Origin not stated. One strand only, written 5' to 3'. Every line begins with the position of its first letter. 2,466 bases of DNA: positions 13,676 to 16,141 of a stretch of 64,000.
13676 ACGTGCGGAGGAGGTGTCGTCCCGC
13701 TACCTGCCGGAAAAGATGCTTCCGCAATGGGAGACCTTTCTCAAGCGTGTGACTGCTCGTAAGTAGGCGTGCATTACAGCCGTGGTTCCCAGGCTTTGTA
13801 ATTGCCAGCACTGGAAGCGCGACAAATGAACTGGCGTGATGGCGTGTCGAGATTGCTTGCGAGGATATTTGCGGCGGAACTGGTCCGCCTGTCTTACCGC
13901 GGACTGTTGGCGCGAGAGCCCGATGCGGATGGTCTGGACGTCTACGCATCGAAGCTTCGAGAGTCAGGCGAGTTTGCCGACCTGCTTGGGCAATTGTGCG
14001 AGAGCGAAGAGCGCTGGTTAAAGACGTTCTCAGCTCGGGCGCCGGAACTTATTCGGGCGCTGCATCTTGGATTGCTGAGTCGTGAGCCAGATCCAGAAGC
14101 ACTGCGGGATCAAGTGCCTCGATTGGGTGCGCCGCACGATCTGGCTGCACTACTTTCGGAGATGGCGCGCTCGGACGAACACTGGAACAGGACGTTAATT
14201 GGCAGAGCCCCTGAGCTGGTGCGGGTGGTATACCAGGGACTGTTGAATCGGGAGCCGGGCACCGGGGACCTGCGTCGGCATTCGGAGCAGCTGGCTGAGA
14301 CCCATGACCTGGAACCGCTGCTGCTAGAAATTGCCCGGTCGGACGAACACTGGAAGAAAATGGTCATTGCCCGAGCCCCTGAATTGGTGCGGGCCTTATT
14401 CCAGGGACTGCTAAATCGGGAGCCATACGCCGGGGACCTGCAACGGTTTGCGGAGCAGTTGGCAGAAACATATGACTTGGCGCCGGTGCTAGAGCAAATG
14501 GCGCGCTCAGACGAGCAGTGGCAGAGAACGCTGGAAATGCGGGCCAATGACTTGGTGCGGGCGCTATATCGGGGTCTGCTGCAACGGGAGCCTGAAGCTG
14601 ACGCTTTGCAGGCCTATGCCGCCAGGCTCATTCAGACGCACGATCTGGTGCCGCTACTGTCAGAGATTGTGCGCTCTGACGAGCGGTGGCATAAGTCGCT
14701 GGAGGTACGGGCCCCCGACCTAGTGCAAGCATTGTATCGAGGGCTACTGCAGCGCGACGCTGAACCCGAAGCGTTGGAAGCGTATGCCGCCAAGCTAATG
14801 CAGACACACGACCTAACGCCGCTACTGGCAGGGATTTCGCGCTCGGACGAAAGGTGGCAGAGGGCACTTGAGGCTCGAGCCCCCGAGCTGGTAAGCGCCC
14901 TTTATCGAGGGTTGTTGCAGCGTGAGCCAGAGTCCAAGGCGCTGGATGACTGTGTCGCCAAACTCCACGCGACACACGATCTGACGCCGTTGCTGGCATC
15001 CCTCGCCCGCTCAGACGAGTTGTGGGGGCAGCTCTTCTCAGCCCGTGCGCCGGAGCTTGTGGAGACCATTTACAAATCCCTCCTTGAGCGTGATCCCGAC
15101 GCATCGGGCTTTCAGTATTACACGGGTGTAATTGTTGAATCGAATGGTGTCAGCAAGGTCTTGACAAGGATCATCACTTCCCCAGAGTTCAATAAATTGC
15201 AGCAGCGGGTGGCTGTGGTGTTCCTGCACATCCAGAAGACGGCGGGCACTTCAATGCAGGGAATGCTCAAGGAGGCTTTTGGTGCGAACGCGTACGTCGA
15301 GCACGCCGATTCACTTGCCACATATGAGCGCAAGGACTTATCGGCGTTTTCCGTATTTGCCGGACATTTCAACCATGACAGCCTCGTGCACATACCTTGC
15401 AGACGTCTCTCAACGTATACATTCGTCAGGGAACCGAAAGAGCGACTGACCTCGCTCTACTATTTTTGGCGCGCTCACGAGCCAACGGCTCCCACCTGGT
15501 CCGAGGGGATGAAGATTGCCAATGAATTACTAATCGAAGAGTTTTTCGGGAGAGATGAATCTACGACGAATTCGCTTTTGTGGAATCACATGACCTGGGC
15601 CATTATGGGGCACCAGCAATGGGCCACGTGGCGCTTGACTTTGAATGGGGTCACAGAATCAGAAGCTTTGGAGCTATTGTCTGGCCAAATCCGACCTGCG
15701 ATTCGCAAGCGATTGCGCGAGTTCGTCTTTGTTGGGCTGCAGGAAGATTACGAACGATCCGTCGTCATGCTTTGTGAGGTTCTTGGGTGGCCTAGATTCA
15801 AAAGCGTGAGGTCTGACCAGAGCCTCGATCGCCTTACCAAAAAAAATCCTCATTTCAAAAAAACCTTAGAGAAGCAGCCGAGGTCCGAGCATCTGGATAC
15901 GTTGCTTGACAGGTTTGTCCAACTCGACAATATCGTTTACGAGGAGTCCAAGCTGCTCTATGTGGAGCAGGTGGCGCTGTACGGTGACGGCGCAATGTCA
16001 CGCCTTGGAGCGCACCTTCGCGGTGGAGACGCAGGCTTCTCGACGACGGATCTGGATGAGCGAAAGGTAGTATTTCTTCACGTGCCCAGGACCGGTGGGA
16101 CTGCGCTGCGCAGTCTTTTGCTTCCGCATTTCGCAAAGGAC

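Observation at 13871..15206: Eight tandem 56-residue DUF4214-like repeats forming the N-terminal half of a capsule-locus enzyme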

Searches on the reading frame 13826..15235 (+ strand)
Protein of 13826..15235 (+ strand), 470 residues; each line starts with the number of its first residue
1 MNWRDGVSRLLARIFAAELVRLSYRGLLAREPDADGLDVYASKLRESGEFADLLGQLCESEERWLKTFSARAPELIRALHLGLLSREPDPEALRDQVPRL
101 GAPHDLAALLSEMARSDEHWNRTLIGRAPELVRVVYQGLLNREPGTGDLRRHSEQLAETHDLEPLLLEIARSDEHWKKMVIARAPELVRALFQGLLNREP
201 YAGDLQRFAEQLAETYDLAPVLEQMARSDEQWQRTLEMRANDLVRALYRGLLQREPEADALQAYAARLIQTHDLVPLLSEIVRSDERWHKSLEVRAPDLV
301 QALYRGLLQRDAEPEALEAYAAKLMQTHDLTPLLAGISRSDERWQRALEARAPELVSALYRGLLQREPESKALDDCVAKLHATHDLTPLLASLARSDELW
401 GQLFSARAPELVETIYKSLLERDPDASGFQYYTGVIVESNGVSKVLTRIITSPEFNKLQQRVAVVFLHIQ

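Call 40: predict_structure(alignment_id=A3)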
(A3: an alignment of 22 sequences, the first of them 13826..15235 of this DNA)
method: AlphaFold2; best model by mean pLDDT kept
length: 470 residues; sequences in the alignment: 22
mean_pLDDT: 84.8   pTM: 0.36
mean pLDDT of the five models: 84.8, 84.2, 83.7, 83.6, 83.0
residues with pLDDT >= 90: 71; 70-90: 387; 50-70: 11; < 50: 1
segments of 3 or more residues with pLDDT < 50: none
pLDDT, mean of each block of 10 residues (from residue 1): 67 82 82 86 83 80 79 85 83 84 78 80 83 89 88 87 86 88 91 86 91 88 83 85 91 90 92 86 83 87 87 90 85 82 82 88 86 88 83 82 87 89 90 89 87 85 63
secondary structure, 60 per line:
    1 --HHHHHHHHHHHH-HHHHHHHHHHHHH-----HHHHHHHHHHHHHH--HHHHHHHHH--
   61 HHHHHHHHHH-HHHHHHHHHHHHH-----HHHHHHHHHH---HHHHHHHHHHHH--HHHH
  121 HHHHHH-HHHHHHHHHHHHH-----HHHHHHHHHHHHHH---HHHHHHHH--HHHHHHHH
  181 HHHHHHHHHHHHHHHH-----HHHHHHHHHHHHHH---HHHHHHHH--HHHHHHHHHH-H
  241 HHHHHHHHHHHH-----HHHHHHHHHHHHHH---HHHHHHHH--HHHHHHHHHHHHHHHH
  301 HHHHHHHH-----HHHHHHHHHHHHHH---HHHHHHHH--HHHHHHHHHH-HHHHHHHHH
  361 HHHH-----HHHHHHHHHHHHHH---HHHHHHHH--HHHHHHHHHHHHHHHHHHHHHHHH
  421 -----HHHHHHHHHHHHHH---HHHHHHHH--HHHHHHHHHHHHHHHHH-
elements in order: H3-14 H16-28 H34-47 H50-58 H61-70 H72-84 H90-99 H103-114 H117-126 H128-140 H146-159 H163-170 H173-196 H202-215 H219-226 H229-238 H240-252 H258-271 H275-282 H285-308 H314-327 H331-338 H341-350 H352-364 H370-383 H387-394 H397-420 H426-439 H443-450 H453-469

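Call 46: fold_search(model_id=the predicted structure, library=pdb)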
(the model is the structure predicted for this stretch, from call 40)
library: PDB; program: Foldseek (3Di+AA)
matches with E <= 10: 114; with E <= 0.001: 0
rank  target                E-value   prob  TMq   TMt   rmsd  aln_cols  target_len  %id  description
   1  8imk_1                6.6e-03  0.99  0.12  0.13  23.6       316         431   19  D3-D4, D1-D2, D'3-D'4, D'1-D'2 cylinder in cyanobacterial phycobilisome from Anthocerotibacter panamensis (Cluster C) (released 2023-10-25)
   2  8imi_0                2.9e-02  0.57  0.12  0.06  39.8       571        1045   16  A1-A2, A3-A4, B'1-B'2, C'1-C'2 cylinder in cyanobacterial phycobilisome from Anthocerotibacter panamensis (Cluster A) (released 2023-10-25)
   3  7vea_aM               2.3e-01  0.25  0.11  0.06  34.9       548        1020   13  Pentacylindrical allophycocyanin core from Thermosynechococcus vulcanus (released 2022-06-22)
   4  8si6_A                4.4e-01  0.08  0.10  0.06  65.1       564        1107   10  Cryo-EM structure of TRPM7 in MSP2N2 nanodisc in complex with agonist naltriben in closed state (released 2023-05-17)
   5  6qdl                  4.6e-01  0.11  0.10  0.07  48.0       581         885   13  Molecular features of the UNC-45 chaperone critical for binding and folding muscle myosin (released 2019-10-30)
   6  8w2l_A                5.5e-01  0.08  0.11  0.07  64.3       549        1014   10  TRPM7 structure in complex with anticancer agent CCT128930 in closed state (released 2024-04-17)
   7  9qhm_A                7.1e-01  0.08  0.12  0.07  66.9       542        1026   10  Cryo-EM structure of mouse TRPM3 alpha 2 in complex with antagonist Ononetin (released 2026-02-11)
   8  9qho_A                9.5e-01  0.08  0.11  0.07  50.1       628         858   11  Cryo-EM structure of mouse TRPM3 alpha 2 in complex with antagonist Primidone (released 2026-02-11)
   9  9b28_A                9.5e-01  0.06  0.11  0.07  34.5       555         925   11  Cryo-EM structure of the mouse TRPM3 alpha 2 channel in complex with primidone (released 2025-01-22)
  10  5zx5_A                1.0e+00  0.05  0.09  0.07  65.0       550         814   10  3.3 angstrom structure of mouse TRPM7 with EDTA (released 2018-10-17)
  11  6bcq_A                1.1e+00  0.04  0.09  0.05  35.2       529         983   15  cryo-EM structure of TRPM4 in ATP bound state with long coiled coil at 3.3 angstrom resolution (released 2017-12-13)
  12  8si5_A                1.1e+00  0.04  0.09  0.05  65.2       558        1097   10  Cryo-EM structure of TRPM7 in MSP2N2 nanodisc in complex with agonist naltriben in open state (released 2023-05-17)
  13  9o7w_B                1.2e+00  0.07  0.11  0.07  34.8       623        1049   11  Cryo-EM structure of apo rabbit TRPM3 having 3 resting and 1 activated subunits at 18 degrees Celsius (released 2025-12-17)
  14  9o87_B                1.3e+00  0.04  0.09  0.05  66.3       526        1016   14  Cryo-EM structure of CIM0216-bound rabbit TRPM3 having 2 resting and 2 activated subunits (ortho position) at 18 degre (released 2025-12-17)
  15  3m62_A                1.4e+00  0.04  0.10  0.05  48.3       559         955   14  Crystal structure of Ufd2 in complex with the ubiquitin-like (UBL) domain of Rad23 (released 2010-04-28)
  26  7ext_A2               2.0e+00  0.63  0.11  0.20  11.2       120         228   18  Cryo-EM structure of cyanobacterial phycobilisome from Synechococcus sp. PCC 7002 (released 2021-10-06)
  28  3nph                  2.3e+00  0.63  0.11  0.33  11.6       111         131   19  Crystal structure of the pfam00427 domain from Synechocystis sp. PCC 6803 (released 2011-06-29)
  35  7ext_A1               3.0e+00  0.54  0.11  0.21  11.5       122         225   16  Cryo-EM structure of cyanobacterial phycobilisome from Synechococcus sp. PCC 7002 (released 2021-10-06)
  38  7ext_N1               3.3e+00  0.54  0.11  0.17  11.8       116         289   15  Cryo-EM structure of cyanobacterial phycobilisome from Synechococcus sp. PCC 7002 (released 2021-10-06)
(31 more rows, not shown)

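Call 47: search_solved_structures(query=window:13826-15235:+, max_evalue=10, show_alignments=2)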
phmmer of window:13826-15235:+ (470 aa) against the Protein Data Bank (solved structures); distinct sequences matched with E-value up to 10: 1.
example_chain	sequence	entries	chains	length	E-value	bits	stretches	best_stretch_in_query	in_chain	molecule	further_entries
6ote_A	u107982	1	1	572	1.5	11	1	201-299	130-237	Seryl-tRNA synthetase, cytoplasmic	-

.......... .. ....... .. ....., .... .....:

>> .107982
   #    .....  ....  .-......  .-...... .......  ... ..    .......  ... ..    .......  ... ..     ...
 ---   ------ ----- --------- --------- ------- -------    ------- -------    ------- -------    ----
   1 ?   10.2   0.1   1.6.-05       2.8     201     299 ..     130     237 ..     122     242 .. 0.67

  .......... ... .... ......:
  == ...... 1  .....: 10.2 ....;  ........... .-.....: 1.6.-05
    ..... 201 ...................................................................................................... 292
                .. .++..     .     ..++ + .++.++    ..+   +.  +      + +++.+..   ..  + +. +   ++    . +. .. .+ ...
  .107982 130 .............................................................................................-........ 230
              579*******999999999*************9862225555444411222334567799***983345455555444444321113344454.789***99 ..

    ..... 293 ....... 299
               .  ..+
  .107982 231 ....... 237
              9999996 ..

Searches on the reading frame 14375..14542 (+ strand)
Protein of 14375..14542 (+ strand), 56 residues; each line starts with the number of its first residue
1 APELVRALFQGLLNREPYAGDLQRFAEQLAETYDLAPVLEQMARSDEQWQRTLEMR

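Call 25: search_protein_representatives(alignment_id=A1)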
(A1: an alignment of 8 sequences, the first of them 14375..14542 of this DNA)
Query: 8 sequences, 56 profile positions. Proteins with E-value up to 0.001 (for the whole library): 8551; up to 1e-10: 1370; up to 1e-30: 121. The best 150 are listed.
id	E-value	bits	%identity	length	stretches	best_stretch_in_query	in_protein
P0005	3.6e-197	654.7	-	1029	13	1-56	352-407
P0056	2.5e-160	536.7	-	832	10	1-56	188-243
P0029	1.8e-126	428.3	-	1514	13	1-54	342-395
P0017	1.9e-120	409.0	-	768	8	1-55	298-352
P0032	1.7e-99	341.9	-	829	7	1-56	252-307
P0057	1.1e-97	336.2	-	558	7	1-56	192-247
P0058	1.6e-94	326.0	-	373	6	1-55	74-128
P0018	3.7e-89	308.8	-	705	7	1-56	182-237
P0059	3.3e-86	299.3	-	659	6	1-56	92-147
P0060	5.2e-84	292.3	-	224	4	1-56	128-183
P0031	5.4e-84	292.2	-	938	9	1-55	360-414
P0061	6.1e-81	282.5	-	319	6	1-54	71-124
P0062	8.1e-80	278.9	-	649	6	3-56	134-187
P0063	4.8e-78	273.2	-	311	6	1-56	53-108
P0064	7.5e-78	272.6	-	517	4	1-56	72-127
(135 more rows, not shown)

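Call 51: search_protein_families(library=pfam, alignment_id=A5, max_evalue=0.00001)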
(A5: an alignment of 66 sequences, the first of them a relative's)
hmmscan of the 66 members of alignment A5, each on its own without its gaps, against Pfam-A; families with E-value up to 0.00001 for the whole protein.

A. member 1, P0056 (832 aa): 3 families
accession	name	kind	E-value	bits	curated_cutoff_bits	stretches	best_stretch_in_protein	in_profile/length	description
PF13946.11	DUF4214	-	1.1e-31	109.1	23.2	0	341-403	4-68/72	Domain of unknown function (DUF4214)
PF08811.16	DUF1800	-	3.7e-10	40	26.1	0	188-239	242-295/419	Protein of unknown function (DUF1800)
PF00427.26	PBS_linker_poly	-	3.9e-08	33.8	28.7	0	376-459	28-113/126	Phycobilisome Linker polypeptide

B. families by the number of members that match (of 66 scanned): 27 families (the first 25 are shown)
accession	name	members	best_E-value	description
PF13946.11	DUF4214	66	1.7e-124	Domain of unknown function (DUF4214)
PF00427.26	PBS_linker_poly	38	2.7e-54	Phycobilisome Linker polypeptide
PF03567.20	Sulfotransfer_2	13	3.4e-09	Sulfotransferase family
PF04230.19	PS_pyruv_trans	11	1.2e-20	Polysaccharide pyruvyl transferase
PF04464.20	Glyphos_transf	6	9.9e-13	CDP-Glycerol:Poly(glycerophosphate) glycerophosphotransferase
PF08811.16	DUF1800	4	3.7e-10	Protein of unknown function (DUF1800)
PF07587.16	PSD1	2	1.1e-10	Protein of unknown function (DUF1553)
PF21277.2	T6SS_VgrG3-like_C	1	3.5e-38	Type VI secretion system spike protein VgrG3-like, C-terminal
PF00877.26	NLPC_P60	1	1.5e-25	NlpC/P60 family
PF13306.12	LRR_5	1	2.6e-21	BspA type Leucine rich repeat region (6 copies)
PF05686.18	Glyco_transf_90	1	2.7e-20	Glycosyl transferase family 90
PF13472.12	Lipase_GDSL_2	1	5.1e-16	GDSL-like Lipase/Acylhydrolase family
PF18588.6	WcbI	1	7.1e-14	Polysaccharide biosynthesis enzyme WcbI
PF05050.19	Methyltransf_21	1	4.3e-11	Methyltransferase FkbM domain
PF08239.17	SH3_3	1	6.8e-10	Bacterial SH3 domain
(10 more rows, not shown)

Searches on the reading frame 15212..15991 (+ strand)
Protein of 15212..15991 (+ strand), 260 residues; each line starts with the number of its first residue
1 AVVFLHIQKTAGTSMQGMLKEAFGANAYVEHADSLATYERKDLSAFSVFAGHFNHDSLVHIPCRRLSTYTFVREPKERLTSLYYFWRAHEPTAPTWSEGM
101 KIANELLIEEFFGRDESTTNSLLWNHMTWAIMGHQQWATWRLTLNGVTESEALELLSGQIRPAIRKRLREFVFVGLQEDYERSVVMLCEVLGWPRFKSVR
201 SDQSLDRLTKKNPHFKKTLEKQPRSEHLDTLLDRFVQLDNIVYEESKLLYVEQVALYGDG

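Call 39: find_related_loci(query=A4, collection=genome_contigs, flank=10000)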
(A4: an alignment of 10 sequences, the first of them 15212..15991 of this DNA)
Query A4 (260 aa) in genome_contigs; peptide patterns used: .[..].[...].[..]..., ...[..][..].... (x = any residue, [..] = any of these).
117 stretches matched a pattern; 94 encode a relative of the query (tblastn E <= 1e-3); the best 80 are kept; 79 distinct loci.
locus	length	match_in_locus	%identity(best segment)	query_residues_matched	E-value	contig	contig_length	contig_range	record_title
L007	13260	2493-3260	51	1-255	1e-81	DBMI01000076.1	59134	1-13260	MAG TPA_asm: Desulfarculales bacterium UBA702 UBA702_contig_2821, whole genome shotgun sequence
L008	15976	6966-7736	51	1-255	3e-80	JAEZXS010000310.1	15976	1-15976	MAG: Proteobacteria bacterium isolate OH_PFB_21 k127_1431278, whole genome shotgun sequence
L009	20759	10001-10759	46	3-258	3e-70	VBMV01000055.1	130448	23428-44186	MAG: Gammaproteobacteria bacterium isolate GP_4 14_0903_02_20cm_scaffold_15_e:318, whole genome shotgun sequence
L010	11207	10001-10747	44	2-250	3e-69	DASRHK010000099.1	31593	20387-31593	MAG TPA_asm: Nevskiaceae bacterium isolate SMAG_U10082 k141_1255494, whole genome shotgun sequence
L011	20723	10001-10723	29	2-250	5e-25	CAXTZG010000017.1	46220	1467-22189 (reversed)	MAG TPA_asm: uncultured Acetobacteraceae bacterium isolate public_SRR7232211_metawrap_bin.1 genome assembly, contig: pub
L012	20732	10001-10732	28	2-253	7e-24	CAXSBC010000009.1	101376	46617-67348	MAG: uncultured Acetobacteraceae bacterium isolate private_X9_metawrap_bin.1 genome assembly, contig: private_X9_metawra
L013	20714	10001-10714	29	2-243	6e-23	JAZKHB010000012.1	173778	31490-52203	MAG: Pseudomonadota bacterium isolate DC_RB_04_SPN110320-bin074_1 DCRB04SPN_B074_1_000000000012, whole genome shotgun se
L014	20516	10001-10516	35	2-192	7e-23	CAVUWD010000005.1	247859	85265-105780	MAG: uncultured delta proteobacterium isolate MFD05674.bin.2.46 genome assembly, contig: contig_31236, whole genome shot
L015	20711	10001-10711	29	1-246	3e-21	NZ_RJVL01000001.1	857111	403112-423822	Diaphorobacter nitroreducens strain DSM 15985 Ga0244670_101, whole genome shotgun sequence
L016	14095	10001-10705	28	2-253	4e-21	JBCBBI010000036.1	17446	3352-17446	MAG: Pseudomonadota bacterium isolate J06581_1 NODE_36_length_17446_cov_7.383211, whole genome shotgun sequence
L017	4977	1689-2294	29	2-212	1e-20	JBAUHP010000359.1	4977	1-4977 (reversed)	MAG: Albidovulum sp. isolate MFD03264_ilm_asm_bin2 k127_121872, whole genome shotgun sequence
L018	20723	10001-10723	28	2-246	4e-20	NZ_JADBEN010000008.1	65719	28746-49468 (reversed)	Methylobacillus flagellatus strain A12 NODE_8_length_65719_cov_24.4458_ID_49398, whole genome shotgun sequence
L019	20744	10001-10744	29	2-253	5e-20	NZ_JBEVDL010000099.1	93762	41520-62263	MAG: Pseudomonas sp. isolate T2R1BO.metabat2.184 T2R1BO.metabat2.184_k133_6259110, whole genome shotgun sequence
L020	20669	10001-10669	29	2-247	2e-19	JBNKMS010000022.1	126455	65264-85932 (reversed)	MAG: Sedimenticolaceae bacterium isolate H1.bin.12.orig k141_842282, whole genome shotgun sequence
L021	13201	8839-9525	26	3-251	2e-19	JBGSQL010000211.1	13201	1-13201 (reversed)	MAG: Rhodobacter sp. isolate JTS-AC33 k141_1696424, whole genome shotgun sequence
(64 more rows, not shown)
